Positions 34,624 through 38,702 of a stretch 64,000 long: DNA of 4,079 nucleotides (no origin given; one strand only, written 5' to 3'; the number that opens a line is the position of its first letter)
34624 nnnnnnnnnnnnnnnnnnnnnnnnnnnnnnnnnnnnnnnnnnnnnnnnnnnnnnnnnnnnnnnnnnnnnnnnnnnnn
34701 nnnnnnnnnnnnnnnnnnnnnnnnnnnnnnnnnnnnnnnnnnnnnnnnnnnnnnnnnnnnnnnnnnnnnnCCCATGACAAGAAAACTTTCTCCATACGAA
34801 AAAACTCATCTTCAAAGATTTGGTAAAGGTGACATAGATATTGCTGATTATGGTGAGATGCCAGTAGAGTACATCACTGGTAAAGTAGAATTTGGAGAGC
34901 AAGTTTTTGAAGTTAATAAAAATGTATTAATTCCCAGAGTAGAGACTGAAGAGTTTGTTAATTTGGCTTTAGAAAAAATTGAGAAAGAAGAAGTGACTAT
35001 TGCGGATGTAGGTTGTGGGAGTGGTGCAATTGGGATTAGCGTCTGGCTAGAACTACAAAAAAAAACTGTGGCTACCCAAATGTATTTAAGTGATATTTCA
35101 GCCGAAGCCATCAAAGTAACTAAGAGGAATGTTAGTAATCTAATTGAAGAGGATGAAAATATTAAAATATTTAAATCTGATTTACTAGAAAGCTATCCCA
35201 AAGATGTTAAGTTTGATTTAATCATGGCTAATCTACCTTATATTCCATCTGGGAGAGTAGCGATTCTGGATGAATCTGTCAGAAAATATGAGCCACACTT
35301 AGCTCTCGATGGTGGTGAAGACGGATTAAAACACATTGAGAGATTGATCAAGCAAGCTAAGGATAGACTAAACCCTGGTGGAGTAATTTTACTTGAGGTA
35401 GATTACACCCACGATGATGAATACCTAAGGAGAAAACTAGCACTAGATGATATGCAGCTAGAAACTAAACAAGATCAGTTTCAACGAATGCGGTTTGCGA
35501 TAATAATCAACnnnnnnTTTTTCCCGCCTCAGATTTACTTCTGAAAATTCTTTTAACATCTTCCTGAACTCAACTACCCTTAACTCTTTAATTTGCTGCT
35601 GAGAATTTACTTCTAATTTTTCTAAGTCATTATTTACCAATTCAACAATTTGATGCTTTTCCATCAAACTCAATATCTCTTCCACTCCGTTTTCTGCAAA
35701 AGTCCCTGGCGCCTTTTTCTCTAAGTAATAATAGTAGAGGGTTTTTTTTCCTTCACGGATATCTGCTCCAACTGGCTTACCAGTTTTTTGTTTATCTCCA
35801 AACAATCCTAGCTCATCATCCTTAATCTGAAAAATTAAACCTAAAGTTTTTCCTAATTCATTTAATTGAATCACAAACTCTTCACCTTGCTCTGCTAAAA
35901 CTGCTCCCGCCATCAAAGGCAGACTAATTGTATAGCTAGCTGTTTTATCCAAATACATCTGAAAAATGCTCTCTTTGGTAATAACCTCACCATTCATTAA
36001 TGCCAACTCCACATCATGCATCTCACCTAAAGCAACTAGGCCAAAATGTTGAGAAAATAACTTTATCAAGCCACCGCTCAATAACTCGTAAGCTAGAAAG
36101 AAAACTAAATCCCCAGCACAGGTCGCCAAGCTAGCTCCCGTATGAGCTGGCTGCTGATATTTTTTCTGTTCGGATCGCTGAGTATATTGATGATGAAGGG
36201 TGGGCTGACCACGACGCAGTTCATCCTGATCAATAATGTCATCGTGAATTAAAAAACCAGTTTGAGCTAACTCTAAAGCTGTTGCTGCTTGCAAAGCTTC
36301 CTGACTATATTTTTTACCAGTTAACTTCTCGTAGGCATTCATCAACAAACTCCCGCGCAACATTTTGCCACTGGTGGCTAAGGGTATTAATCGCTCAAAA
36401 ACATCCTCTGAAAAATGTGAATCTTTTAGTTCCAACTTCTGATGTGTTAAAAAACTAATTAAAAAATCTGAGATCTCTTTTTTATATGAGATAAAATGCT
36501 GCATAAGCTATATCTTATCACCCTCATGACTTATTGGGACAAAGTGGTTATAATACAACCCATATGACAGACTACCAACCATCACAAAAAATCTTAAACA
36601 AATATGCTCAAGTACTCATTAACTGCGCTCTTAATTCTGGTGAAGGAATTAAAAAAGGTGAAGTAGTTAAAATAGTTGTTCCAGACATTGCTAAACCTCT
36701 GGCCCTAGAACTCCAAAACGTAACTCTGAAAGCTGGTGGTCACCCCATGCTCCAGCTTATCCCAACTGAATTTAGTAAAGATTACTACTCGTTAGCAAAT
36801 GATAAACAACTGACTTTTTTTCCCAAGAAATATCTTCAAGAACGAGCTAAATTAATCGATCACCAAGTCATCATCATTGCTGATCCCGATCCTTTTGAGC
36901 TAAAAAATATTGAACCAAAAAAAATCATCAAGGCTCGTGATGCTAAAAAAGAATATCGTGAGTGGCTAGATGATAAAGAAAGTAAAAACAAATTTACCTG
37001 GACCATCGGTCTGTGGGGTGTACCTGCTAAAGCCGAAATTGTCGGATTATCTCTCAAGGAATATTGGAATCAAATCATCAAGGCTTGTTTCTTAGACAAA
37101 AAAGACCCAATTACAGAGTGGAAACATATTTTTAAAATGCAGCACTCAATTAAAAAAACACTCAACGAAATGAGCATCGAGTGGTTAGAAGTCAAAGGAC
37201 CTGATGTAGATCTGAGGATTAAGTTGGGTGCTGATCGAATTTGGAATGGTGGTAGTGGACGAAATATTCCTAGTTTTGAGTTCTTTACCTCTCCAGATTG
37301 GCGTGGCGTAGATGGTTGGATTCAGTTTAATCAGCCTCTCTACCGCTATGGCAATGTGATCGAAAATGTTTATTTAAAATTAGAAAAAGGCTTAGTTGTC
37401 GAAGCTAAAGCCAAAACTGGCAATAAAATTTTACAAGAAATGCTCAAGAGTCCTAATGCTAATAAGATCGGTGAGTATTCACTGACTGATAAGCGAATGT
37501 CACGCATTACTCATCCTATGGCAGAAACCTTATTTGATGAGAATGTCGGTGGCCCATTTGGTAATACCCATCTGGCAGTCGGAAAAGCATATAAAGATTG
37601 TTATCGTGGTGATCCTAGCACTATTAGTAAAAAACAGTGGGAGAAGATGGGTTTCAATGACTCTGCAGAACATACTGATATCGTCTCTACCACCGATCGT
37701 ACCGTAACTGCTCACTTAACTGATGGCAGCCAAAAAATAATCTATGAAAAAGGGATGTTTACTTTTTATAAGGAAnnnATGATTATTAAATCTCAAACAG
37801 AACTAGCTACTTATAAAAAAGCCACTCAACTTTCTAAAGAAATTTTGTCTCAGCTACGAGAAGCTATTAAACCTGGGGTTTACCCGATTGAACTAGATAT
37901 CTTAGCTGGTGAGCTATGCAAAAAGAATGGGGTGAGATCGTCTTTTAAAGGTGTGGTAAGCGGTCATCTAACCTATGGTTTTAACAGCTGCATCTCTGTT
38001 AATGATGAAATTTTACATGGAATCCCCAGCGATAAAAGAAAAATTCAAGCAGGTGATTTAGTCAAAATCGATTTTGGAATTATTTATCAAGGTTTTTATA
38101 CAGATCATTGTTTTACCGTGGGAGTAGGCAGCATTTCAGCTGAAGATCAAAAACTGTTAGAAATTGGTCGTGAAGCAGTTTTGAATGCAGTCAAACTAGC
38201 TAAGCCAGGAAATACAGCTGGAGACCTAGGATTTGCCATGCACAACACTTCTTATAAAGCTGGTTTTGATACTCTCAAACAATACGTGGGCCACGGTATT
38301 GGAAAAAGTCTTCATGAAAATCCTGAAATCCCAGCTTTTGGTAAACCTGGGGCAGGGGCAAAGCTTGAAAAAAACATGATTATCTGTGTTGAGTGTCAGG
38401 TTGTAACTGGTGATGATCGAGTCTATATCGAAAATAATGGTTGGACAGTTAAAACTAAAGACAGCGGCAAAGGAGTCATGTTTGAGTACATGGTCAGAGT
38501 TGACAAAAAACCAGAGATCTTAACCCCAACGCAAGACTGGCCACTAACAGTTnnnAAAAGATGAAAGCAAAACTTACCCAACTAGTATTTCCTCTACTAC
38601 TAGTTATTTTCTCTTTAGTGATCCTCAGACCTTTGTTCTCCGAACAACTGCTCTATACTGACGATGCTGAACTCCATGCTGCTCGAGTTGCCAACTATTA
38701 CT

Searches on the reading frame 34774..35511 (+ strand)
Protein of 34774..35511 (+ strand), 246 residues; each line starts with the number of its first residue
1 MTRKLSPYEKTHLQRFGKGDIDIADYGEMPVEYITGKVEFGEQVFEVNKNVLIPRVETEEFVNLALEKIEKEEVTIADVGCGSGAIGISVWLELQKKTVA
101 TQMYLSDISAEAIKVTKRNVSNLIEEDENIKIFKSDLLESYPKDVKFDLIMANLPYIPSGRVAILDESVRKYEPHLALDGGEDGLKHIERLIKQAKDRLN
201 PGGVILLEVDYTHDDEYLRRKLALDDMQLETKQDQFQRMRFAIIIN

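Call 34: search_protein_families(library=pfam, proteins=[window:34774-35511:+], max_evalue=0.001)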
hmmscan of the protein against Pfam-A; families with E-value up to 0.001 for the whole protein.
window:34774-35511:+ (246 aa): 9 families
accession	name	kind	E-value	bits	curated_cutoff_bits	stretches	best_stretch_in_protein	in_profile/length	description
PF05175.20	MTS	-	9.6e-15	55.1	23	1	65-159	23-111/170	Methyltransferase small domain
PF06325.19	PrmA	-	6.4e-09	36.2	22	1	65-154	154-234/296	Ribosomal protein L11 methyltransferase (PrmA)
PF13649.12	Methyltransf_25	-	5.6e-08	33.8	27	1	76-170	1-91/97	Methyltransferase domain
PF13847.12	Methyltransf_31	-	7.4e-08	32.6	27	1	71-207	2-109/145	Methyltransferase domain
PF13489.12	Methyltransf_23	-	2.8e-07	30.8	27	0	61-152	12-87/164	Methyltransferase domain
PF08242.18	Methyltransf_12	-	6e-07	30.5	30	1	78-153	2-72/98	Methyltransferase domain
PF02384.22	N6_Mtase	-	1.2e-05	25.3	20.4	1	63-158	36-137/311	N-6 DNA Methylase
PF11599.14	AviRa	-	3.3e-05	23.9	25.7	0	58-125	35-102/232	RRNA methyltransferase AviRa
PF08241.18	Methyltransf_11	-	0.00063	20.8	21.2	0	78-153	2-67/95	Methyltransferase domain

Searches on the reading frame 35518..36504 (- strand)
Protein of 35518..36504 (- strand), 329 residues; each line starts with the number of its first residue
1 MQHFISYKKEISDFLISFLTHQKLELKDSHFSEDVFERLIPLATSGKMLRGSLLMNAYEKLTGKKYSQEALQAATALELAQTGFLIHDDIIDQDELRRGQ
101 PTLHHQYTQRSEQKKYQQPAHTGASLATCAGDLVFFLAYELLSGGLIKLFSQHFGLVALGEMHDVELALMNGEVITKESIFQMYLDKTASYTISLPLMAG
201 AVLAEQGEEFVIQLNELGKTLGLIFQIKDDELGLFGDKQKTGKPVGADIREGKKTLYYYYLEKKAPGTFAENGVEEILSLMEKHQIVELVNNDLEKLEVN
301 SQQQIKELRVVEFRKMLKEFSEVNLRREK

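Call 34: search_protein_families(library=pfam, proteins=[window:35518-36504:-], max_evalue=0.001)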
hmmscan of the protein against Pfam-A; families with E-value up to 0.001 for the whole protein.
window:35518-36504:- (329 aa): 1 family
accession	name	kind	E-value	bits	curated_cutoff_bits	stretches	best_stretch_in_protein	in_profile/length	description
PF00348.22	polyprenyl_synt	-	5.6e-46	157.2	27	1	44-263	14-220/251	Polyprenyl synthetase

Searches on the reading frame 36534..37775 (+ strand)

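Call 34: search_protein_families(library=pfam, proteins=[window:36534-37775:+], max_evalue=0.001)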
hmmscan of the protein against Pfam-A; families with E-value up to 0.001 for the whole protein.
window:36534-37775:+ (414 aa): 1 family
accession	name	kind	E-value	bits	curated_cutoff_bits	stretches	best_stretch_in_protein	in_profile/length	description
PF02073.20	Peptidase_M29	-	1.1e-91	308.2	27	1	18-409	2-406/406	Thermophilic metalloprotease (M29)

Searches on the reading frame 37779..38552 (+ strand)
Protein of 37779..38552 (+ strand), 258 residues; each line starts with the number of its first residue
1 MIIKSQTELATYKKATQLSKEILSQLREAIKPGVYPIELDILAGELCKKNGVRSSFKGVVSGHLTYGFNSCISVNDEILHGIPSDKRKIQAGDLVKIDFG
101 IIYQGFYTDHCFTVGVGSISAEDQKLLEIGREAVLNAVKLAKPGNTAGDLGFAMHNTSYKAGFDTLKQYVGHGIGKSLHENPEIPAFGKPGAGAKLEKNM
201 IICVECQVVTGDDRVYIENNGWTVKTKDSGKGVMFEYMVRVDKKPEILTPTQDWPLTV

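Call 34: search_protein_families(library=pfam, proteins=[window:37779-38552:+], max_evalue=0.001)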
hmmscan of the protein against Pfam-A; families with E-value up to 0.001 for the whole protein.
window:37779-38552:+ (258 aa): 1 family
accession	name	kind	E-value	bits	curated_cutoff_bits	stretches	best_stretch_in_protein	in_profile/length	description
PF00557.29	Peptidase_M24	-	7.1e-41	140.7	23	1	12-242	3-207/208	Metallopeptidase family M24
